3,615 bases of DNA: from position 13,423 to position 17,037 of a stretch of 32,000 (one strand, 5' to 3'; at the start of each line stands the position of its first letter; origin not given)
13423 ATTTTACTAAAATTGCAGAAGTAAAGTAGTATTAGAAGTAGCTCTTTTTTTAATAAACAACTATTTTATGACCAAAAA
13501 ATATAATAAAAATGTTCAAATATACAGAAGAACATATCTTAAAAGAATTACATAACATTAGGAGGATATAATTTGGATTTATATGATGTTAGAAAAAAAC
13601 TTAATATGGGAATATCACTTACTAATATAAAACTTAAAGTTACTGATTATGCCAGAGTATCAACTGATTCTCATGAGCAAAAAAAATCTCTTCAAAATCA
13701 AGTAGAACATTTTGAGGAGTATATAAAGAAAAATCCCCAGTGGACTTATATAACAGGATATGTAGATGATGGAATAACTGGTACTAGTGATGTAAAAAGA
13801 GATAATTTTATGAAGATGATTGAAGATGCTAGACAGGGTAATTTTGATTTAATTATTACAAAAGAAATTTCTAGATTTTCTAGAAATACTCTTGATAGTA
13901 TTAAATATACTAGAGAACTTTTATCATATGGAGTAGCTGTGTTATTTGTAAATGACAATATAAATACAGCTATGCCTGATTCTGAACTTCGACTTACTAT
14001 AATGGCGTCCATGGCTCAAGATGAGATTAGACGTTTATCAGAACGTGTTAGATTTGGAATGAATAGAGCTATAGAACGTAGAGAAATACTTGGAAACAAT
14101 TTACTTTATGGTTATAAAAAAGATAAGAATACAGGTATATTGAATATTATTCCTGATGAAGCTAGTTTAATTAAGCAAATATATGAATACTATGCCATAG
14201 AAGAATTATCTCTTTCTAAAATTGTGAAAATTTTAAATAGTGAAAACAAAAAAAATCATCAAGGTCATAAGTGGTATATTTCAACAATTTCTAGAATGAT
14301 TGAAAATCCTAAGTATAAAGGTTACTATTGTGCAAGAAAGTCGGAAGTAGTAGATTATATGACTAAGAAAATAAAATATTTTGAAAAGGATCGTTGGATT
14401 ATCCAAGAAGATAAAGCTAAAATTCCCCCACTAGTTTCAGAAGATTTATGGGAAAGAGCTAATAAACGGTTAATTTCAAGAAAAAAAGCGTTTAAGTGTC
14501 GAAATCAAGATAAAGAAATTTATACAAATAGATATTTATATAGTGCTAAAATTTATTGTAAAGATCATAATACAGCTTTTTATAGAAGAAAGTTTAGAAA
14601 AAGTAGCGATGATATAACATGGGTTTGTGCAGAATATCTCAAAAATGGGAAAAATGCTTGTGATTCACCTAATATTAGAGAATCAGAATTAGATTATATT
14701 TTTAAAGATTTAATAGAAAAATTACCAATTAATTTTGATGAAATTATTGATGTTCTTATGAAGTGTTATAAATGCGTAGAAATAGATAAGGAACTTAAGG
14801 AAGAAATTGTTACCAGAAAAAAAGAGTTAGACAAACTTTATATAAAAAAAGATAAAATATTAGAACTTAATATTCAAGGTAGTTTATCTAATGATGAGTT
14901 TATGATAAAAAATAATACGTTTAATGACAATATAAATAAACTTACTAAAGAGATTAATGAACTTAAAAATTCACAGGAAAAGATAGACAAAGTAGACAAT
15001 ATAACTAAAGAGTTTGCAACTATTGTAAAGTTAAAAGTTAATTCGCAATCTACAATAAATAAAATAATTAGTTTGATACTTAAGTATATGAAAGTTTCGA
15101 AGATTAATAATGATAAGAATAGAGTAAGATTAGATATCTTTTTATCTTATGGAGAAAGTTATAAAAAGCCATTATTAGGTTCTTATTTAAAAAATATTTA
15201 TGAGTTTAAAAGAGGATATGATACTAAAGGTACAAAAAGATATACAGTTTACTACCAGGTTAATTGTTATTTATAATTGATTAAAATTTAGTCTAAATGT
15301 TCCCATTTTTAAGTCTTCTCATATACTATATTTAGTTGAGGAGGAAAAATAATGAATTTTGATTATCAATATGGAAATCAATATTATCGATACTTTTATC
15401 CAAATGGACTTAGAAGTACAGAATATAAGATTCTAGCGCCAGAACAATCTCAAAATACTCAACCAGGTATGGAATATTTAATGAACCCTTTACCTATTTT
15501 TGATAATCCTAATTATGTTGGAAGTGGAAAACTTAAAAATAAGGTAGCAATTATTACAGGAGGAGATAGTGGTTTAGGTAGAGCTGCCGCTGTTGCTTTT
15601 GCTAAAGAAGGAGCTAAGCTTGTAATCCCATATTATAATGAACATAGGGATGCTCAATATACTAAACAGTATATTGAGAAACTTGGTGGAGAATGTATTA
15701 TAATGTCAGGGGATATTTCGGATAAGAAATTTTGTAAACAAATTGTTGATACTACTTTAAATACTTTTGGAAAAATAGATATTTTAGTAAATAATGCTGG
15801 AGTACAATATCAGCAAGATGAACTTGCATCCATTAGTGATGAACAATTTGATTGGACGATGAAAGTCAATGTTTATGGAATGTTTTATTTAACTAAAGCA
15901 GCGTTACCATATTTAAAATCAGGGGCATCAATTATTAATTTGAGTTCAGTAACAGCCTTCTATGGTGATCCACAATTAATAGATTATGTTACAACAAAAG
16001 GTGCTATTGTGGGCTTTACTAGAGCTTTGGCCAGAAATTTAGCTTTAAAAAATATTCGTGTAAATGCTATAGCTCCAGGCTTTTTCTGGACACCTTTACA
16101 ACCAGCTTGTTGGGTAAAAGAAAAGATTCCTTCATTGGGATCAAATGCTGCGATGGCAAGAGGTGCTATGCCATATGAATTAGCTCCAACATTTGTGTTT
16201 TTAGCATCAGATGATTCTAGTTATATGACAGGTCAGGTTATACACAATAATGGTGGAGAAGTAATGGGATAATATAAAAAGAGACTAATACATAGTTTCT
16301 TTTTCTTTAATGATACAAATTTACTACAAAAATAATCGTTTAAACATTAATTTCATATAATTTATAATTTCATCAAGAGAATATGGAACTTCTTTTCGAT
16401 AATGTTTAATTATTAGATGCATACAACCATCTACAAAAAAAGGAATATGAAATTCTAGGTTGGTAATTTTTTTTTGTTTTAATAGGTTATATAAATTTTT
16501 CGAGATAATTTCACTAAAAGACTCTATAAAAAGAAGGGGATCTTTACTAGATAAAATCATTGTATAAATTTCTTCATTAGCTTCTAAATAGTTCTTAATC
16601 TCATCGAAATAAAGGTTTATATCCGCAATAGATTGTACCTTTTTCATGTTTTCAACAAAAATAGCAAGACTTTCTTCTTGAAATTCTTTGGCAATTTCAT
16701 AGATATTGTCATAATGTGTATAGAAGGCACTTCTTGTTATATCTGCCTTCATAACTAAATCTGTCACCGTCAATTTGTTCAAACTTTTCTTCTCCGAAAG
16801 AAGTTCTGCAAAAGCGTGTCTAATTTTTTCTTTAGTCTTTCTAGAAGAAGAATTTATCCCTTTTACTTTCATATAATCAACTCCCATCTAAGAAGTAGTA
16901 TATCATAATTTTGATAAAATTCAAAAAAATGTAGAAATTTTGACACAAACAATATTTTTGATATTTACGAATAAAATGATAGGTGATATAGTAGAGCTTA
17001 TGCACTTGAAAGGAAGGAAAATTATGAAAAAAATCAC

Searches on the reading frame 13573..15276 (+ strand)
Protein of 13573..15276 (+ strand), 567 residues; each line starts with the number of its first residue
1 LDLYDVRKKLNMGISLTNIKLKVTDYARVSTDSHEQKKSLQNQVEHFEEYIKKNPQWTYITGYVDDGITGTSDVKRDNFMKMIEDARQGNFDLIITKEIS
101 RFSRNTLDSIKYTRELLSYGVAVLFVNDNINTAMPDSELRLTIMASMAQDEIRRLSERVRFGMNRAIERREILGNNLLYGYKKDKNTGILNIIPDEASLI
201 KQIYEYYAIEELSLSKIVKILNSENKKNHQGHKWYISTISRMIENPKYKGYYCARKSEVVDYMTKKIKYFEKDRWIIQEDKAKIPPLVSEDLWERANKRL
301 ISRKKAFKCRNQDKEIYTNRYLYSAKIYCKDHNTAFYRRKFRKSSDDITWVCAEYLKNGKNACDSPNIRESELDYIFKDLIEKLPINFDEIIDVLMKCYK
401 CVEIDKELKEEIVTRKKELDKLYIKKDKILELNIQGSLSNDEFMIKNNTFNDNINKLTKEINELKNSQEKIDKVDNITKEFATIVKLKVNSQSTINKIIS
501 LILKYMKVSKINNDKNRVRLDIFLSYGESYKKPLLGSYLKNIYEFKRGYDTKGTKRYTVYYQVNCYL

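Call 6: search_protein_families(library=pfam, proteins=[window:13573-15276:+], max_evalue=0.01)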
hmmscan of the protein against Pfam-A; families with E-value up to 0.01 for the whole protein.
window:13573-15276:+ (567 aa): 4 families
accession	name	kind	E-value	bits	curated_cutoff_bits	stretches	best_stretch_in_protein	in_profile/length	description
PF00239.26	Resolvase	-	1e-31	110.4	23.3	1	26-168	4-141/145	Resolvase, N terminal domain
PF07508.19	Recombinase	-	2.5e-20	73.1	21.1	1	194-300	1-99/102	Recombinase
PF13408.12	Zn_ribbon_recom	-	6e-08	33.4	25.3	1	322-381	1-57/58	Recombinase zinc beta ribbon domain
PF05082.18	Rop-like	-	0.0048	17.1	27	0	379-410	26-57/64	Rop-like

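Call 7: search_protein_families(library=ncbifam, proteins=[window:13573-15276:+], max_evalue=0.01)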
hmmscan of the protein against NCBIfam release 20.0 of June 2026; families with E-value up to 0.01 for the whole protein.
window:13573-15276:+ (567 aa): 5 families
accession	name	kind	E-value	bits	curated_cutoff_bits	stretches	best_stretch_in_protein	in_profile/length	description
NF047343.1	SCCmet_CcrB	equivalog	8e-28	97.4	900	1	21-516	7-497/542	cassette chromosome recombinase CcrB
NF041201.1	recomb_XisF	equivalog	3.1e-26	92.3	375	1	26-479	4-428/465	fdxN element excision recombinase XisF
NF047347.1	SCCmet_CcrC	equivalog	3.7e-25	88.4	900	1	20-482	2-470/558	cassette chromosome recombinase CcrC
NF033518.0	transpos_IS607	equivalog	4.9e-10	39.3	110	1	19-129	52-155/187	IS607 family transposase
NF049883.1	resolv_YneB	equivalog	2.1e-09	37.1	175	1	26-170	5-146/211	YneB family resolvase-like protein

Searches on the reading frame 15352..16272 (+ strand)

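Call 83: search_protein_families(library=pfam, proteins=[window:15352-16272:+], max_evalue=0.0001)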
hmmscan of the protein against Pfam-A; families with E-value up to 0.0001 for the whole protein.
window:15352-16272:+ (306 aa): 4 families
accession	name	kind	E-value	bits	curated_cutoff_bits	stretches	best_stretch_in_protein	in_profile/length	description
PF13561.12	adh_short_C2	-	9.9e-60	202.5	27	1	72-302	5-234/236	Enoyl-(Acyl carrier protein) reductase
PF00106.31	adh_short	-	4.4e-51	173.6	26.6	1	64-251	1-188/195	short chain dehydrogenase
PF08659.16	KR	-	1.3e-13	51.8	22.6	1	67-226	4-163/180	KR domain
PF23441.1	SDR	-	2.4e-08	34.2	27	1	60-252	4-201/258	SDR-like rossmann domain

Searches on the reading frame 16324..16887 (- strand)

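Call 83: search_protein_families(library=pfam, proteins=[window:16324-16887:-], max_evalue=0.0001)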
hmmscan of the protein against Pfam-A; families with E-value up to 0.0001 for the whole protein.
window:16324-16887:- (187 aa): 1 family
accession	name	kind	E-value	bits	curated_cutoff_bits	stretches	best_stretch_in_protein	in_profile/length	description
PF14278.11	TetR_C_8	-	4.6e-09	36.7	26.1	1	93-183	6-102/103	Transcriptional regulator C-terminal region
